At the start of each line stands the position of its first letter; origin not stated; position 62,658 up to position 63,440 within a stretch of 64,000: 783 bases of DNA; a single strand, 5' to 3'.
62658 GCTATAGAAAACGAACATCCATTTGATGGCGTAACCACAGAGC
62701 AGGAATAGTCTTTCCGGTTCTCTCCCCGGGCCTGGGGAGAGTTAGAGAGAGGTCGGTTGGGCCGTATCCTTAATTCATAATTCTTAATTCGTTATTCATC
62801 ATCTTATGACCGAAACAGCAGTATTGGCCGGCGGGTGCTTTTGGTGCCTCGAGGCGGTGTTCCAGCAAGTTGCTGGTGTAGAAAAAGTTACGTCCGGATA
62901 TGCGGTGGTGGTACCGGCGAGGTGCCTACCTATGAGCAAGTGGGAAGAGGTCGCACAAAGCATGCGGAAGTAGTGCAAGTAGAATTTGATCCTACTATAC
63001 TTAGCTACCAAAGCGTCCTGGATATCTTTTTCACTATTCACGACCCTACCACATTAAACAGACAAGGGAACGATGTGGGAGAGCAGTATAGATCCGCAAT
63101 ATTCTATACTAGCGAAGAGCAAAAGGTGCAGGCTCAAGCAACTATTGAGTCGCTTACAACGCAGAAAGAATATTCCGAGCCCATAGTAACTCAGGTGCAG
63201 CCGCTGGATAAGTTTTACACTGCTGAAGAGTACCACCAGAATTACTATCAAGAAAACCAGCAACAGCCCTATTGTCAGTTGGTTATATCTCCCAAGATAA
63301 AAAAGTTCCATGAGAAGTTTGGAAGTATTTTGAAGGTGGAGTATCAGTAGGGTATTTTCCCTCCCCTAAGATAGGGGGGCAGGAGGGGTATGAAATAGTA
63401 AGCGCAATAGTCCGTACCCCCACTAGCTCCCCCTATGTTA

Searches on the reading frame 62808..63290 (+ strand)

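Call 13: search_protein_families(library=pfam, proteins=[window:62808-63290:+])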
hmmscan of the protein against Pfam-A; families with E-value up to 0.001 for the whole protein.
window:62808-63290:+ (161 aa): 1 family
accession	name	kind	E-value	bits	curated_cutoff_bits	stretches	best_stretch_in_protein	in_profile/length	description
PF01625.27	PMSR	-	1e-47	162.7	23.7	1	34-157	31-153/153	Peptide methionine sulfoxide reductase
